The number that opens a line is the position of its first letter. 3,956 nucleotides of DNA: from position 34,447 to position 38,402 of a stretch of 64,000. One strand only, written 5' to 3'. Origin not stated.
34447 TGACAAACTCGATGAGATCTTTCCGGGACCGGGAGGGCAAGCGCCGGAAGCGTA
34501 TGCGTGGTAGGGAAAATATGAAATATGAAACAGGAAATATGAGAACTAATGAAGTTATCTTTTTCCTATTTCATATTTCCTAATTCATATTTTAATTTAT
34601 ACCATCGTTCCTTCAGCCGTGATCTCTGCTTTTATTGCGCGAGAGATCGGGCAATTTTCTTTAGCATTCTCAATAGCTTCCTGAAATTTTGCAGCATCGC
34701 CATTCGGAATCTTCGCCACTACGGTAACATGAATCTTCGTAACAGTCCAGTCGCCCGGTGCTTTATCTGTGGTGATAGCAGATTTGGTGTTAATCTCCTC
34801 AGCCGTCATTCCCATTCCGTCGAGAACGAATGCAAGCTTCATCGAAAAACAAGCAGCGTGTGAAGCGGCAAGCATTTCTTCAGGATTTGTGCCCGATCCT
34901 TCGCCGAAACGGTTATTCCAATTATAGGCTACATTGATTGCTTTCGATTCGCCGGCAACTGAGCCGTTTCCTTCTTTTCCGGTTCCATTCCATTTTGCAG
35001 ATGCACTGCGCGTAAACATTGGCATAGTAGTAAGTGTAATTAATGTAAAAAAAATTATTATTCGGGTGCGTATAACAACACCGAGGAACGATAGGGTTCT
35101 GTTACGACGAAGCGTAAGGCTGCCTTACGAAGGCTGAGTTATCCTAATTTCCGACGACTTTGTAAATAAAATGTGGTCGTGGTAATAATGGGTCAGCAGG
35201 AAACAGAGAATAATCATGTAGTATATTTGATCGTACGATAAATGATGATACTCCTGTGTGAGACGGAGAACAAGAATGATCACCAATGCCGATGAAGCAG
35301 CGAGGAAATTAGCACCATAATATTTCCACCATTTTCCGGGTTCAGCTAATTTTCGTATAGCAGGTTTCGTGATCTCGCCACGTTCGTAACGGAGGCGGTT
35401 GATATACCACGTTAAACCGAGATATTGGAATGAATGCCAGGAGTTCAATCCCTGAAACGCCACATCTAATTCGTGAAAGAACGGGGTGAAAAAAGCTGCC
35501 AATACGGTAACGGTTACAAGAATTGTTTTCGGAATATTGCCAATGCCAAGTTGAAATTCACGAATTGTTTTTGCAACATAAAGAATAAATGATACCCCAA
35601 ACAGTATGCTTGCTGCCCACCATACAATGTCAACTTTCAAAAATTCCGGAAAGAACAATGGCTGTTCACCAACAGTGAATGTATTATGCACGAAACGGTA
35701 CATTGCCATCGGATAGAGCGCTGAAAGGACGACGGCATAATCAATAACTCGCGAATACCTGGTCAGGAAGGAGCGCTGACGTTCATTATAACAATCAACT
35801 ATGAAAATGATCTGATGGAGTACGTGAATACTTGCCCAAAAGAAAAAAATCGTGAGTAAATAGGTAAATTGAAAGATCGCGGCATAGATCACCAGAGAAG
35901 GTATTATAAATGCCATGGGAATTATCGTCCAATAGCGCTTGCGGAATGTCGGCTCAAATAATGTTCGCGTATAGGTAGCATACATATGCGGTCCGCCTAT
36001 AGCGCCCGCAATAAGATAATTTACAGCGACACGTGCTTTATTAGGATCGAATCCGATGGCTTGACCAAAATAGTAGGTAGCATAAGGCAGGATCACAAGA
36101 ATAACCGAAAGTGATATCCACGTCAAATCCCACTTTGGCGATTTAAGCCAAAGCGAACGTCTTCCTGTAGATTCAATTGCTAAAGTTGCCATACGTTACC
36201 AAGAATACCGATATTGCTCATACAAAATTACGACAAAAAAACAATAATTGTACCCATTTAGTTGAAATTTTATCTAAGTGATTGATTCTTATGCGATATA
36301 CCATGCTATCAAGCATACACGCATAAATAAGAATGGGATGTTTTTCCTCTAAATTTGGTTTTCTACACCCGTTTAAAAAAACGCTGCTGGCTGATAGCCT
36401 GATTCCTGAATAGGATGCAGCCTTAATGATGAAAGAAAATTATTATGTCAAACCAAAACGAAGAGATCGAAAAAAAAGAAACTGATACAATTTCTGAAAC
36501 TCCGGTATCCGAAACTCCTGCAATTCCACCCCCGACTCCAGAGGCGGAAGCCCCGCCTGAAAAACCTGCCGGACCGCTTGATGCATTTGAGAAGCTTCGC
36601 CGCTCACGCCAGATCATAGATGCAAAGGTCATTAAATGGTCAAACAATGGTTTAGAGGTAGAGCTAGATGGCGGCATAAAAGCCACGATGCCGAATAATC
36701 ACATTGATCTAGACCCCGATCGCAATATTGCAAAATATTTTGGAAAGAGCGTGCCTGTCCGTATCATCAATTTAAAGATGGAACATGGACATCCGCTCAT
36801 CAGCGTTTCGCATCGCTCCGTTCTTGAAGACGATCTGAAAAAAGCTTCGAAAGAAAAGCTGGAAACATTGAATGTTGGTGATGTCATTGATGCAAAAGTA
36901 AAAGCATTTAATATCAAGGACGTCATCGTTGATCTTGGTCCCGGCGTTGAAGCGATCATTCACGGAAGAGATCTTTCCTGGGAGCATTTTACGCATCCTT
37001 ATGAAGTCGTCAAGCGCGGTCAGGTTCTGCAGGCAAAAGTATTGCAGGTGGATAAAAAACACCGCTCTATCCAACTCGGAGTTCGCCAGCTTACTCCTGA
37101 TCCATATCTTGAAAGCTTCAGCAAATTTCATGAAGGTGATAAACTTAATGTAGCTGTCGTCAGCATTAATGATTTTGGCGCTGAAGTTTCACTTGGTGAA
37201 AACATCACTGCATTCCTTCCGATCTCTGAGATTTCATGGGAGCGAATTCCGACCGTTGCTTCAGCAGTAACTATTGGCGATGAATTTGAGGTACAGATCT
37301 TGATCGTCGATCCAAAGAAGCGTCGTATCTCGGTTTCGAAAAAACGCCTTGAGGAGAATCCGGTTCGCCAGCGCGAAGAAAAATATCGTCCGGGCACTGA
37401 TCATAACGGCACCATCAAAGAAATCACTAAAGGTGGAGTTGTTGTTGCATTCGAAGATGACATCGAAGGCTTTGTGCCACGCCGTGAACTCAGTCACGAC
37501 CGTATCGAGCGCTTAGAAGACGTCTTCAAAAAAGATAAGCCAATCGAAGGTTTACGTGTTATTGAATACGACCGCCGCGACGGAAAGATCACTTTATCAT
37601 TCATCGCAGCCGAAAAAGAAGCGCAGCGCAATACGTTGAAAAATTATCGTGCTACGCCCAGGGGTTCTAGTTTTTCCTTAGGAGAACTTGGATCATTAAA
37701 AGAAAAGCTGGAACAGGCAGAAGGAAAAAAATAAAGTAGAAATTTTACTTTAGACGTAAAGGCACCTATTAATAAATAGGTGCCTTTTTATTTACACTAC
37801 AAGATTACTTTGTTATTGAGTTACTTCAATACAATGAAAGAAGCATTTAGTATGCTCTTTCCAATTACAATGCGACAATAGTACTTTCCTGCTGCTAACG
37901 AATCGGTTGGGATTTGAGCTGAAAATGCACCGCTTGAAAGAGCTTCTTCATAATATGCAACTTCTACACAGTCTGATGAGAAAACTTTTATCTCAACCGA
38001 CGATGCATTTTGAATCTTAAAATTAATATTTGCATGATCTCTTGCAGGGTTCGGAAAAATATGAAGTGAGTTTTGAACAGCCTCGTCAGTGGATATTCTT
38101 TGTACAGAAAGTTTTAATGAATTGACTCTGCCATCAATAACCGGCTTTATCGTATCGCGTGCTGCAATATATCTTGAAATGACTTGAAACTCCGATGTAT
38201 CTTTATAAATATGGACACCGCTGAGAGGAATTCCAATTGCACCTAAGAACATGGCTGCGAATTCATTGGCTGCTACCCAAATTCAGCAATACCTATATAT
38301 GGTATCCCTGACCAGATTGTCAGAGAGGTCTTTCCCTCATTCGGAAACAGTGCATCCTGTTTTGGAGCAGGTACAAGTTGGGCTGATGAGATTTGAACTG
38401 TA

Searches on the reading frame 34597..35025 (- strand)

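Call 8: search_protein_families(library=pfam, proteins=[window:34597-35025:-], max_evalue=0.01)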
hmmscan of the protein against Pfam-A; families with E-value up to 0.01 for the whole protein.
window:34597-35025:- (142 aa): 1 family
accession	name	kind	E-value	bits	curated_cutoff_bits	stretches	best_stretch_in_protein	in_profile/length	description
PF02566.24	OsmC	-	9e-22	77.8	27.5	1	41-136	1-96/100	OsmC-like protein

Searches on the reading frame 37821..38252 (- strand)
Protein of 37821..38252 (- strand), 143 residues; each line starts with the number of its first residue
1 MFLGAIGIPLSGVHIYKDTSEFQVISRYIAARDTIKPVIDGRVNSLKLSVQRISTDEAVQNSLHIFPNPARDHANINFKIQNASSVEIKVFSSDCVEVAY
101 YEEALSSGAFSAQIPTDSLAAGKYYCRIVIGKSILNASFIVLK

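Call 8: search_protein_families(library=pfam, proteins=[window:37821-38252:-], max_evalue=0.01)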
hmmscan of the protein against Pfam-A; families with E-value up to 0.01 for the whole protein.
window:37821-38252:- (143 aa): 1 family
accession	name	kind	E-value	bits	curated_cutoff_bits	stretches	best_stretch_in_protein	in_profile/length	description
PF18962.6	Por_Secre_tail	-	3e-08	34.3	27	1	65-133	1-67/75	Secretion system C-terminal sorting domain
